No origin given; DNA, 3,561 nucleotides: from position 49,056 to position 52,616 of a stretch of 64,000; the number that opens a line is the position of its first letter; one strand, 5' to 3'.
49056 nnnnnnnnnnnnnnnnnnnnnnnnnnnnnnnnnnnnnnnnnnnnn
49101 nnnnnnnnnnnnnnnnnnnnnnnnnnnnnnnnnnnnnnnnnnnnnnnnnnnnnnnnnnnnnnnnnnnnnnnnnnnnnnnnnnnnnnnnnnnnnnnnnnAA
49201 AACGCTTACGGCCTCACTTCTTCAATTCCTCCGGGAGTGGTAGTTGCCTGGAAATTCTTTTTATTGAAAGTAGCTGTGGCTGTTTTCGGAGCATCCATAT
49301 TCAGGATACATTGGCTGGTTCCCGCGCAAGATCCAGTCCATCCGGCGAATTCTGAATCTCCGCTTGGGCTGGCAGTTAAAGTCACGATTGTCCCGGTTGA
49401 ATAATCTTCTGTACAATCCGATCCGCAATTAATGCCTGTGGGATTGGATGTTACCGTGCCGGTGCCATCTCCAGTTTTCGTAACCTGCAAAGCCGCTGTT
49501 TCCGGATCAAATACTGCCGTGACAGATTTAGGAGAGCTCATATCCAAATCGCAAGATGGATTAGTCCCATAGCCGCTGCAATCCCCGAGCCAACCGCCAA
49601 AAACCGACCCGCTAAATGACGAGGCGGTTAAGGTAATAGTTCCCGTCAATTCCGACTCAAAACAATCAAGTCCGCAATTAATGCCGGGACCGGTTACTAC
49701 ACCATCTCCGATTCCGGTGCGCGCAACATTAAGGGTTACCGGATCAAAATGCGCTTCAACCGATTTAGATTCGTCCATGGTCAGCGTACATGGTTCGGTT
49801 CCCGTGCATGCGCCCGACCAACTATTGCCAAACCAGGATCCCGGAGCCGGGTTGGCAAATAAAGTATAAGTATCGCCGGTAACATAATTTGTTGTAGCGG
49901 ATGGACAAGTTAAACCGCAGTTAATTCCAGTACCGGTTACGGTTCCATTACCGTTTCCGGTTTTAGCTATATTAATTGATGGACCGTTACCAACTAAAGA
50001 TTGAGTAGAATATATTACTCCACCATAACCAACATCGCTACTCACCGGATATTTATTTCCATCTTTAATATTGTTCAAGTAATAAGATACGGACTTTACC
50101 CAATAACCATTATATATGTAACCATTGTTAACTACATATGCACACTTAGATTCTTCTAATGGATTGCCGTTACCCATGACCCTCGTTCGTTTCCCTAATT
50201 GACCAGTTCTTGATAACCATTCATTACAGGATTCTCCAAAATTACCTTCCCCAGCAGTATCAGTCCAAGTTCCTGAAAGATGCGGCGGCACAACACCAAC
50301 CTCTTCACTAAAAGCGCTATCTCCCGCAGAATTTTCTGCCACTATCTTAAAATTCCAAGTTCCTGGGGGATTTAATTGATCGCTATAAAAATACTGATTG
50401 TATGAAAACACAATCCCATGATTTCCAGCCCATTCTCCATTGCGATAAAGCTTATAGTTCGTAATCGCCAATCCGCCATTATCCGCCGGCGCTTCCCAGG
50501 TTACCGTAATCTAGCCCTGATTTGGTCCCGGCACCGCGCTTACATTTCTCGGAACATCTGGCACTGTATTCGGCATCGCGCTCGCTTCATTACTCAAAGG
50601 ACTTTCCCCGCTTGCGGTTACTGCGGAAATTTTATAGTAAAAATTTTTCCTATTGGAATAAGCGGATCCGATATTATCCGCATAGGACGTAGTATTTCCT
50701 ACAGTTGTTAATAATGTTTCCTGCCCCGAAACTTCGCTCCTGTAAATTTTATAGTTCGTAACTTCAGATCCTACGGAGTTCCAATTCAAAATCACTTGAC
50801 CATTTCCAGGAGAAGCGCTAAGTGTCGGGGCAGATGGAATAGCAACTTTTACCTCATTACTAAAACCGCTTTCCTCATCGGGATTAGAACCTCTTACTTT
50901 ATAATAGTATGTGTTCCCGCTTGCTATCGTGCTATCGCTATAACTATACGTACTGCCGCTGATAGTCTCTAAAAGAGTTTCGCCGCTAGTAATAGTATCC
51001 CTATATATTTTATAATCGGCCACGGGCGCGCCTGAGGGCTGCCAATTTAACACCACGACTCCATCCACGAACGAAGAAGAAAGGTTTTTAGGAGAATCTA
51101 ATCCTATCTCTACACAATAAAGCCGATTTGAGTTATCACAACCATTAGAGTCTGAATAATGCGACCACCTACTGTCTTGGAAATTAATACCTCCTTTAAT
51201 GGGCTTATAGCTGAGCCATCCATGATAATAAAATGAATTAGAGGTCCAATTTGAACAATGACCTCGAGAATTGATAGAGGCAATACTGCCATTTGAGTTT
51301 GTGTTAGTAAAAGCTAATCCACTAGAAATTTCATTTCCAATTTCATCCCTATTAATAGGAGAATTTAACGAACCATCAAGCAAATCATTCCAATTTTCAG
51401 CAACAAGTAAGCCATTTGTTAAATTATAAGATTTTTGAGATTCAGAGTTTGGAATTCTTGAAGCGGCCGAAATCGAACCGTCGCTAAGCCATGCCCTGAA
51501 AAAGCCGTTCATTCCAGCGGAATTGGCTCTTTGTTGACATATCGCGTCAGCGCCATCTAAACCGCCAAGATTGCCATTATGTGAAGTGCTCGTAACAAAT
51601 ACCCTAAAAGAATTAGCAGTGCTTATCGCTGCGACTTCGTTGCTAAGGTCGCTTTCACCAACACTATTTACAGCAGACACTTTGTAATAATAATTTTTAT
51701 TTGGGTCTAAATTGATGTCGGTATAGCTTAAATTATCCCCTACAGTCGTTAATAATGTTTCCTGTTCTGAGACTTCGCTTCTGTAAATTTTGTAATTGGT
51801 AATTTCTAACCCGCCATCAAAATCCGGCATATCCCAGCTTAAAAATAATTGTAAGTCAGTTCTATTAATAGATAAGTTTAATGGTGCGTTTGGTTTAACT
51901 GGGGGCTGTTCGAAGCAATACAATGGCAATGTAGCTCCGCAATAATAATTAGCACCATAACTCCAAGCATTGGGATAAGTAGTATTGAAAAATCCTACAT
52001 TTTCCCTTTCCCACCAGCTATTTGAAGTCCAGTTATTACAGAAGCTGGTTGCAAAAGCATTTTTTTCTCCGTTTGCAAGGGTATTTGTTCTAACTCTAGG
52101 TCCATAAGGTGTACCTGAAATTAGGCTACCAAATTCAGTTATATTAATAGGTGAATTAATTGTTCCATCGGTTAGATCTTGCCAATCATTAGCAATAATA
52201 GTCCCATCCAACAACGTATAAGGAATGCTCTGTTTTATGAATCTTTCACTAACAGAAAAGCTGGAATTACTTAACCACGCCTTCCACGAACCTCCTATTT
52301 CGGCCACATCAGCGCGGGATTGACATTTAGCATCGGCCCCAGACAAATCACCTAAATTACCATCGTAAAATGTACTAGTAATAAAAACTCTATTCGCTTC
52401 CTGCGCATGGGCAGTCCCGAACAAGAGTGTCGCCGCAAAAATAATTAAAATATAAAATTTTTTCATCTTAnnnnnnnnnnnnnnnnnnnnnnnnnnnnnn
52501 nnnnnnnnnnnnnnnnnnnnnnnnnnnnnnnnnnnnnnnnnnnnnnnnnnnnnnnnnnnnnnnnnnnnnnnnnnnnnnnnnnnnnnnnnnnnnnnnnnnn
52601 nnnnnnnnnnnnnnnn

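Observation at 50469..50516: In-frame amber codon splits a single FN3 domain of a ~1087-aa pilus-locus giant protein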

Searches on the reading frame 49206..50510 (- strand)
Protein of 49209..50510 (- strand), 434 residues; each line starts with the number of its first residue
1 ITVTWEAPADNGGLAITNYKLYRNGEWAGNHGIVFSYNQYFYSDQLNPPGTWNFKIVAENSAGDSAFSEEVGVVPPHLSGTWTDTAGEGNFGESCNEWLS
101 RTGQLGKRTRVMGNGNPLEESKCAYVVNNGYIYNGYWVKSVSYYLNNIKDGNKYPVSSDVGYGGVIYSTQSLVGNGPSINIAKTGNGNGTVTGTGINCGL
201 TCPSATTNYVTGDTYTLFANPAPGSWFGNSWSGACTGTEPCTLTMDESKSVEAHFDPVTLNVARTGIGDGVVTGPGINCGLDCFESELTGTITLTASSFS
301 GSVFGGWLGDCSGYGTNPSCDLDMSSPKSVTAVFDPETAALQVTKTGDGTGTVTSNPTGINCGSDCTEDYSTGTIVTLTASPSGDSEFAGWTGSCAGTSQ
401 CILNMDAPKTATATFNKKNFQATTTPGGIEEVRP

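Call 9: search_protein_families(library=pfam, proteins=[window:49209-50510:-], max_evalue=0.01)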
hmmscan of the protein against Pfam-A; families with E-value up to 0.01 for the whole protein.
window:49209-50510:- (434 aa): 2 families
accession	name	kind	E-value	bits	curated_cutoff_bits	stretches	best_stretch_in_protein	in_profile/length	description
PF18998.6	Flg_new_2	-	6.7e-21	74.5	23.6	3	342-418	2-72/73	Divergent InlB B-repeat domain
PF00041.27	fn3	-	0.0015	19.1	25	1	1-71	16-81/84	Fibronectin type III domain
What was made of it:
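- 49206..50510 (-): Untranslated remainder, 434 intact sense codons plus TAA: rest of FN3-4, a Cys-containing middle region, three InlB-B-repeat (Flg_new_2) modules, and the C-terminal tail. Pfam Flg_new_2 6.7e-21, three stretches (call 9).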

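Call 32: find_encoding_contigs(protein=window:49206-50471:-, flank=3000, max_places=10)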
Protein window:49206-50471:- (421 aa): no gene with exactly this product is on record in the collection.

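Call 47: search_protein_families(library=ncbifam, proteins=[window:49209-50510:-], max_evalue=0.01)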
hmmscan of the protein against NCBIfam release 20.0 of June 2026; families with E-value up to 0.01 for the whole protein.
window:49209-50510:- (434 aa): 0 families

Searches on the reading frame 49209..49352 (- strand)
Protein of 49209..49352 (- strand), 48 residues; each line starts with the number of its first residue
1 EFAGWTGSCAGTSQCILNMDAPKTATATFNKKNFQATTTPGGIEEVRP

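Call 70: search_protein_representatives(alignment_id=A3)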
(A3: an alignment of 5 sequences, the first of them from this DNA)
Query: 5 sequences, 48 profile positions. Proteins with E-value up to 0.001 (for the whole library): 8149; up to 1e-10: 2494; up to 1e-30: 262. The best 150 are listed.
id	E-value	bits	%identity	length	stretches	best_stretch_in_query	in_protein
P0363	4.5e-168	561.5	-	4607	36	2-31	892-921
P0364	2.4e-163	546.3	-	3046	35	2-39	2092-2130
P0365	1.8e-130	441.1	-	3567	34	1-30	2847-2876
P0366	5.2e-98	337.2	-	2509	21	2-37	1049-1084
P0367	1.6e-97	335.6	-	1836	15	1-32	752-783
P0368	3.1e-91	315.5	-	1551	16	1-34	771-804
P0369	1.8e-86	300.2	-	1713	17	2-39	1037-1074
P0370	5.2e-85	295.5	-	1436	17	1-36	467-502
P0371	1.8e-84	293.8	-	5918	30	2-33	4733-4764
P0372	1.6e-83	290.8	-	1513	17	2-29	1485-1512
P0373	3.9e-77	270.3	-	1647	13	2-30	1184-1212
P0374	2.1e-74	261.6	-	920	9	1-34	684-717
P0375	1.1e-73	259.2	-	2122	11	1-35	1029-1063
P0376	1.3e-71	252.6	-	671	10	2-39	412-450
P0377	4.5e-70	247.7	-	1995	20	2-33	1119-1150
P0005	9.1e-39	147.5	-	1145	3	1-48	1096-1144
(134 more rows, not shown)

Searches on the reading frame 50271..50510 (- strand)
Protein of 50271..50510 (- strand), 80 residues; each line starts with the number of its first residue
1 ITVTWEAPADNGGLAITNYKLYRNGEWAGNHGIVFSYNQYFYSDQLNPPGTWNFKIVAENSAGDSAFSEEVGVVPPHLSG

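Call 39: search_protein_families(library=pfam, proteins=[window:50271-50510:-], max_evalue=1)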
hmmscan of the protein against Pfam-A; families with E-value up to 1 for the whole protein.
seq(80 aa): 1 family
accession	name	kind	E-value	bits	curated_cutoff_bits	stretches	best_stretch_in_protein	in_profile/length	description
PF00041.27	fn3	-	6.1e-05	23.6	25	1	1-71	16-81/84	Fibronectin type III domain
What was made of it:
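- On Fibronectin type III domain (Pfam PF00041) spanning the stop: The post-stop part alone matches positions 16-81 at 23.6 bits (call 39).
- Checked: The post-stop part alone starts at profile position 16 and scores 23.6 bits, below the cut-off (call 39).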

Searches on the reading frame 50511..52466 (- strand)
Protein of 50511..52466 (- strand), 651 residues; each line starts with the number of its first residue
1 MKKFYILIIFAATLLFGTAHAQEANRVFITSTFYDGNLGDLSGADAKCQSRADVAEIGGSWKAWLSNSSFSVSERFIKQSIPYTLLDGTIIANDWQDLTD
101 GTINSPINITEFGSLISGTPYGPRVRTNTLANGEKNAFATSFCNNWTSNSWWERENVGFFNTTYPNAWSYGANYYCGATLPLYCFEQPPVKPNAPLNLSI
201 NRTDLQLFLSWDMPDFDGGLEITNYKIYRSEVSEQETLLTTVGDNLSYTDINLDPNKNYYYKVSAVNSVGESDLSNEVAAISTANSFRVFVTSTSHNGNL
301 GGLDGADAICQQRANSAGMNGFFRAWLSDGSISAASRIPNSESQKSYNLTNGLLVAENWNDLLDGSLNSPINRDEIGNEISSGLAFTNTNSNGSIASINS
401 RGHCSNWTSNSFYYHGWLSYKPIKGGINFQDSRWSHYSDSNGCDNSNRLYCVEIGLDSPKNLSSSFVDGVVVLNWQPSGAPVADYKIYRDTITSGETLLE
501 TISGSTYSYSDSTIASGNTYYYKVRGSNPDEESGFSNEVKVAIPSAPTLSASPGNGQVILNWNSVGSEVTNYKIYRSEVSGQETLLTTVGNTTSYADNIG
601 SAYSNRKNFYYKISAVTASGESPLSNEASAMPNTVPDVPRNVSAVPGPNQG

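Call 9: search_protein_families(library=pfam, proteins=[window:50514-52466:-], max_evalue=0.01)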
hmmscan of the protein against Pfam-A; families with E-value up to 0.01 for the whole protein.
window:50514-52466:- (651 aa): 8 families
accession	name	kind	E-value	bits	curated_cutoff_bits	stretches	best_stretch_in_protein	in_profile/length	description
PF00041.27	fn3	-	1.6e-17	63.9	25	2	194-279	2-82/84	Fibronectin type III domain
PF07588.17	DUF1554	-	6e-11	42.8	27.5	2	294-417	2-129/136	Protein of unknown function (DUF1554)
PF06482.17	Endostatin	-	5.2e-10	39.7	29.4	1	294-366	8-81/170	Collagenase NC10 and Endostatin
PF21910.2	GH85_C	-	1.3e-07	32.4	27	1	557-620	18-81/95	GH85 endohexosaminidases, C-terminal domain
PF18370.7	RGI_lyase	-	2.9e-05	24.8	27.8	0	554-628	15-83/86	Rhamnogalacturonan I lyases beta-sheet domain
PF24489.1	Ig_J_second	-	0.00012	22.5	27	0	234-279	46-91/105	Tip attachment protein J second Ig-like domain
PF25788.1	Ig_Rha78A_N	-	0.00049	20.8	27.4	0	207-280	20-98/105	Rha78A-like, N-terminal immunoglobulin domain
PF25059.1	FN3_DSCAM-DSCAML_C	-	0.0033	18.2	39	0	217-280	15-79/89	DSCAM/DSCAML C-terminal Fn3-like domain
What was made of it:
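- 50514..52466 (-): The part that is translated: signal-peptide-like N-terminus, then DUF1554/endostatin-like, FN3, DUF1554, FN3, FN3, and strand A of the fourth FN3. Pfam: fn3 1.6e-17, DUF1554 6e-11, Endostatin 5.2e-10 (call 9).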

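Call 11: find_encoding_contigs(protein=window:50511-52466:-, flank=10000)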
Protein window:50511-52466:- (651 aa): 2 contigs read that carry it; 2 places shown.
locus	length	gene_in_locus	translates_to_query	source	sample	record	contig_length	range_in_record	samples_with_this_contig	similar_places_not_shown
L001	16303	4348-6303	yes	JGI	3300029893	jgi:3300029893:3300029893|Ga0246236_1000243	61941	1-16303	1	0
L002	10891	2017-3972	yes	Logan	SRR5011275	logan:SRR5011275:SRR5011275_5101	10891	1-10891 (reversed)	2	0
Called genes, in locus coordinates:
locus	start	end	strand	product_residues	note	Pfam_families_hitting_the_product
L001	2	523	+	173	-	?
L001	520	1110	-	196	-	-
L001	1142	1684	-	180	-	-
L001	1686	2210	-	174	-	-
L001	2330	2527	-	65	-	-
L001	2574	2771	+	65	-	-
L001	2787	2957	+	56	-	-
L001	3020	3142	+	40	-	-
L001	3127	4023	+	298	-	-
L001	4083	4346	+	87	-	-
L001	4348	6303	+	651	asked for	PF06482:Endostatin (faint), PF00041:fn3, PF18370:RGI_lyase (faint), PF21910:GH85_C (faint), PF24489:Ig_J_second (faint), PF07588:DUF1554 (weak)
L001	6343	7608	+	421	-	PF18998:Flg_new_2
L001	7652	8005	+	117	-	-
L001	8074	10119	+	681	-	PF22745:Nlig-Ia, PF01653:DNA_ligase_aden, PF03120:OB_DNA_ligase, PF14520:HHH_5 (faint), PF12826:HHH_2, PF00533:BRCT, PF12738:PTCB-BRCT (weak)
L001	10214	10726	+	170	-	-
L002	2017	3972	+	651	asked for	PF06482:Endostatin (faint), PF00041:fn3, PF18370:RGI_lyase (faint), PF21910:GH85_C (faint), PF24489:Ig_J_second (faint), PF07588:DUF1554 (weak)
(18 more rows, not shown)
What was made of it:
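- Gene callers annotate both ORFs (call 11).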

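Call 19: list_cluster_members(proteins=[window:50514-52466:-, window:49209-50471:-, window:46698-48740:-])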
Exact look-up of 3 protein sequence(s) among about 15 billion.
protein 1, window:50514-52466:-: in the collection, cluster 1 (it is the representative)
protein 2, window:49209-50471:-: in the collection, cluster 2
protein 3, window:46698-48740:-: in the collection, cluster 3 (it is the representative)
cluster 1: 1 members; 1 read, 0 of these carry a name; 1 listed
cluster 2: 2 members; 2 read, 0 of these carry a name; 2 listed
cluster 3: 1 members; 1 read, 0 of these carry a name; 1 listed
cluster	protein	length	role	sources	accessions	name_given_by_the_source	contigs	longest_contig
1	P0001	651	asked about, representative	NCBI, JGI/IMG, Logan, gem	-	-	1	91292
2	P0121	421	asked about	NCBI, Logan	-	-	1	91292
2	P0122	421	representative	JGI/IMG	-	-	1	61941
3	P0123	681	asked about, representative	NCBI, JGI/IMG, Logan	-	-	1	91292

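Call 33: find_encoding_contigs(protein=P0121, flank=3000, max_places=10)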
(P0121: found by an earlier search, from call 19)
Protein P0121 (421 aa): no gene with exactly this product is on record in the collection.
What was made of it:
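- Tried and rejected: Nothing was returned (calls 32, 33).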

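Call 47: search_protein_families(library=ncbifam, proteins=[window:50514-52466:-], max_evalue=0.01)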
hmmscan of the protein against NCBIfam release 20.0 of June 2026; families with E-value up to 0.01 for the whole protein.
window:50514-52466:- (651 aa): 3 families
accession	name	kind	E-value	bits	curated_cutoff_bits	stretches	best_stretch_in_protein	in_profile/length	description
NF047482.1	OM_LenAB_fam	equivalog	1.2e-08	34.6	300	2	250-333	22-106/230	endostatin-like outer membrane protein, LenA/LenB family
NF047483.1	OM_LenF_fam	equivalog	1.5e-07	31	400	1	275-341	65-136/267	endostatin-like outer membrane lipoprotein LenF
NF041898.1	pec_ly_PelI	equivalog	0.0036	16.4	620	0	206-289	34-116/349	pectate lyase PelI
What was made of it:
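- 50514..52466 (-): NCBIfam gives weak matches to the LenA/B endostatin-like family (call 47).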
